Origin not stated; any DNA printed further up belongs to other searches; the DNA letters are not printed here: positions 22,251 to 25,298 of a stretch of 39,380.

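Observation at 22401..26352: Two-gene operon: DUF4143-type AAA+ ATPase followed by a PHP-phosphoesterase/SMC-like ATPase as a candidate undescribed defence pair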

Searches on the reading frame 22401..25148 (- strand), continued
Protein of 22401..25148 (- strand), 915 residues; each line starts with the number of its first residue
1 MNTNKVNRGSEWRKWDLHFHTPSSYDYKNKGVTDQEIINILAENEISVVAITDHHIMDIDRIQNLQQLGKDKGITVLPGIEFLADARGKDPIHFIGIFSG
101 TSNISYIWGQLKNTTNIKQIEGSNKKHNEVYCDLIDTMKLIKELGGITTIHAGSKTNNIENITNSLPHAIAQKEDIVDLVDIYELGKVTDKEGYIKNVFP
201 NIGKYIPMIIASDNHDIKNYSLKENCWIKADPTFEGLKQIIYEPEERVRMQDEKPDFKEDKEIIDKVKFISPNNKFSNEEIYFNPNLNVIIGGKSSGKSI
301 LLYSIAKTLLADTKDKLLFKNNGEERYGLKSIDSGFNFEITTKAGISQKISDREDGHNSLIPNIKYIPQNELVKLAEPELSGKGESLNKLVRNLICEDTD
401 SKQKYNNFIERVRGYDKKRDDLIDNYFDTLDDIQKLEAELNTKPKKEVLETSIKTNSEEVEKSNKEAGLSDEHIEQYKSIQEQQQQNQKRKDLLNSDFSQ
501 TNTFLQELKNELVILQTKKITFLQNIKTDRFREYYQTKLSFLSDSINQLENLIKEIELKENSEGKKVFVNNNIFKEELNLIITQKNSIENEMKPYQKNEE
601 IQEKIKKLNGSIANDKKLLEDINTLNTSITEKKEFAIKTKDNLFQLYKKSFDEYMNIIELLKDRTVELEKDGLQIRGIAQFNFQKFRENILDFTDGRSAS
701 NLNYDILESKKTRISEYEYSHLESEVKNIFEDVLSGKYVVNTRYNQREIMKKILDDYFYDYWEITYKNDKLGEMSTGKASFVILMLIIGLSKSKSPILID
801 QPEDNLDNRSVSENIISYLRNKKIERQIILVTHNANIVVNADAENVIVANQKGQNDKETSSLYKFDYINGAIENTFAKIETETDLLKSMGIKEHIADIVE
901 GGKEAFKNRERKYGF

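Call 88: get_annotated_region(hit=H7, flank=5000)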
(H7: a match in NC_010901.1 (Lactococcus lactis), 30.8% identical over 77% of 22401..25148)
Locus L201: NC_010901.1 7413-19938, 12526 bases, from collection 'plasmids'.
description: Lactococcus lactis plasmid pNP40, complete sequence
organism: Lactococcus lactis (NCBI taxid 1358)
taxonomy: Bacteria; Bacillota; Bacilli; Lactobacillales; Streptococcaceae; Lactococcus; Lactococcus lactis
host: -; source: -; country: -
typing (MOB-suite, as given by PLSDB): conjugative; replicon rep_cluster_571; relaxase MOB_Unknown; mating-pair formation MPF_T
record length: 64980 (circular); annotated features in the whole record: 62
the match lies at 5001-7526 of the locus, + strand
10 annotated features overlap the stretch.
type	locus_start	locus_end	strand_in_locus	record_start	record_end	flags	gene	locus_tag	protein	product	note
CDS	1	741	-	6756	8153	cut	-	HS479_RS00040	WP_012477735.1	DNA cytosine methyltransferase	GO:0006304 - DNA modification [Evidence IEA]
CDS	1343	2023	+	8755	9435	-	-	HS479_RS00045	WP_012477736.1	IS6-like element ISS1D family transposase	GO:0006313 - DNA transposition [Evidence IEA]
CDS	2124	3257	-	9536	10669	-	-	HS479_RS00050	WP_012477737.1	hypothetical protein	-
CDS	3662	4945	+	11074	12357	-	-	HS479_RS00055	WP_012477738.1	DUF2130 domain-containing protein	-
CDS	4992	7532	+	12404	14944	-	-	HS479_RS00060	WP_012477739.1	TrlF family AAA-like ATPase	-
CDS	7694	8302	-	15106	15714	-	-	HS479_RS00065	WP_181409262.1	hypothetical protein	-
CDS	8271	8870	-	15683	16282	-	-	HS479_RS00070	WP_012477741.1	recombinase family protein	GO:0006310 - DNA recombination [Evidence IEA]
CDS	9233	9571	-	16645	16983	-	-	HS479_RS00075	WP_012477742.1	bacteriocin immunity protein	GO:0030153 - bacteriocin immunity [Evidence IEA]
CDS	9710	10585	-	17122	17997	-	-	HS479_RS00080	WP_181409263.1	hypothetical protein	-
CDS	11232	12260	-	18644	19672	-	-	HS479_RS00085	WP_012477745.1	Abi family protein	-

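Call 89: get_annotated_region(hit=H13, flank=5000)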
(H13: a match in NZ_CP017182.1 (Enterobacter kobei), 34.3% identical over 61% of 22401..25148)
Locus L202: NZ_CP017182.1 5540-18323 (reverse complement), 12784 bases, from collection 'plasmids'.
description: Enterobacter kobei strain DSM 13645 plasmid pDSMZ13645, complete sequence
organism: Enterobacter kobei (NCBI taxid 208224)
taxonomy: Bacteria; Pseudomonadota; Gammaproteobacteria; Enterobacterales; Enterobacteriaceae; Enterobacter; Enterobacter kobei
host: -; source: Homo sapiens,blood; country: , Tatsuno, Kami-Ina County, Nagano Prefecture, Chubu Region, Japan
typing (MOB-suite, as given by PLSDB): non-mobilizable; replicon IncFIB
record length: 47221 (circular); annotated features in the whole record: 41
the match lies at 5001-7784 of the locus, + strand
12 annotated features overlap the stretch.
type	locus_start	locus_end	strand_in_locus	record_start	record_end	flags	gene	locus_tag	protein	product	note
predicted_resistance_gene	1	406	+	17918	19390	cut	silS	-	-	copper/silver sensor histidine kinase SilS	predicted by amrfinderplus; class COPPER/SILVER; identity 98.98%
CDS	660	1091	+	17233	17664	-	silE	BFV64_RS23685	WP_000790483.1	silver-binding protein SilE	-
CDS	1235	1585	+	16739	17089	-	-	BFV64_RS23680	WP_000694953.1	DUF305 domain-containing protein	-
CDS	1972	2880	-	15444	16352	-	-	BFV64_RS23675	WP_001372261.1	HNH endonuclease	-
CDS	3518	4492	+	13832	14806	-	-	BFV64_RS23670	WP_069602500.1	sensor domain-containing diguanylate cyclase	-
CDS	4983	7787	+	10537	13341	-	-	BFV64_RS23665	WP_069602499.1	TrlF family AAA-like ATPase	-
CDS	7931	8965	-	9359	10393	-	-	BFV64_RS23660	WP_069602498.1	Abi family protein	-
CDS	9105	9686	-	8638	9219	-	-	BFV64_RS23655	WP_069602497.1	hypothetical protein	-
CDS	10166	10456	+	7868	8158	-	-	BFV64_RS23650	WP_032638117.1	hypothetical protein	-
CDS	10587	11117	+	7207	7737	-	-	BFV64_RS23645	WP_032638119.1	hypothetical protein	-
CDS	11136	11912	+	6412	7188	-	-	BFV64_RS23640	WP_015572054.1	site-specific integrase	GO:0015074 - DNA integration [Evidence IEA]; GO:0006310 - DNA recombination [Evidence IEA]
CDS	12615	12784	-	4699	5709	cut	-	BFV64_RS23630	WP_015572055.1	RepB family plasmid replication initiator protein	GO:0006270 - DNA replication initiation [Evidence IEA]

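Call 90: get_annotated_region(hit=H12, flank=5000)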
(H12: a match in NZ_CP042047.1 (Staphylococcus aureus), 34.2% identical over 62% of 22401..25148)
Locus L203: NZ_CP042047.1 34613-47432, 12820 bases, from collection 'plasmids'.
description: Staphylococcus aureus strain B2-7A plasmid pSALNBL75, complete sequence
organism: Staphylococcus aureus (NCBI taxid 1280)
taxonomy: Bacteria; Bacillota; Bacilli; Bacillales; Staphylococcaceae; Staphylococcus; Staphylococcus aureus
host: -; source: retail beef liver; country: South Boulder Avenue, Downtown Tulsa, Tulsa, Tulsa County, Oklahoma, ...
typing (MOB-suite, as given by PLSDB): conjugative; replicon rep_cluster_1017,rep_cluster_765; relaxase MOBP; mating-pair formation MPF_T
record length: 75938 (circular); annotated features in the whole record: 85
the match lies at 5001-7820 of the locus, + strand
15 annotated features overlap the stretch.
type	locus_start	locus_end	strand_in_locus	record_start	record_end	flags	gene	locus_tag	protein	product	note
CDS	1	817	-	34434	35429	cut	-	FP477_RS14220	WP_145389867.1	replication initiator protein A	-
CDS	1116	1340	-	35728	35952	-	-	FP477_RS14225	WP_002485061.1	hypothetical protein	-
CDS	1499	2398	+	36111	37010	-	-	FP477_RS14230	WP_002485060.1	ParA family protein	-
CDS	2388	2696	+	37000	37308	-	-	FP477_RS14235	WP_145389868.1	hypothetical protein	-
CDS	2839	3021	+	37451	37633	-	-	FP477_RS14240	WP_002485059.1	hypothetical protein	-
CDS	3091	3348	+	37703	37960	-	-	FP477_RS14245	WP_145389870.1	hypothetical protein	-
CDS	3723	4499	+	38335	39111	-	-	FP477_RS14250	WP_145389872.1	hypothetical protein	-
CDS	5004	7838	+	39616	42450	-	-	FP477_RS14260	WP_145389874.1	TrlF family AAA-like ATPase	-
CDS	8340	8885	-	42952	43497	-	-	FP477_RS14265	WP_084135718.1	TetR/AcrR family transcriptional regulator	GO:0006355 - regulation of DNA-templated transcription [Evidence IEA]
CDS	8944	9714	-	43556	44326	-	-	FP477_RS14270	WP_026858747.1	DNA alkylation repair protein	-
CDS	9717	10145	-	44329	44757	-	-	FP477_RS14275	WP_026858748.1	VOC family protein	-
CDS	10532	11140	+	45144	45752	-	-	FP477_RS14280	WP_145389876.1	recombinase family protein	GO:0006310 - DNA recombination [Evidence IEA]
CDS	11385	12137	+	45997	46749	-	-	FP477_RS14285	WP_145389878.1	SDR family oxidoreductase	-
CDS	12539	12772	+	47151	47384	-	-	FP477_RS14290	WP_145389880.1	hypothetical protein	-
CDS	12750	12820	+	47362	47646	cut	-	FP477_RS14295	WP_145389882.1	hypothetical protein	-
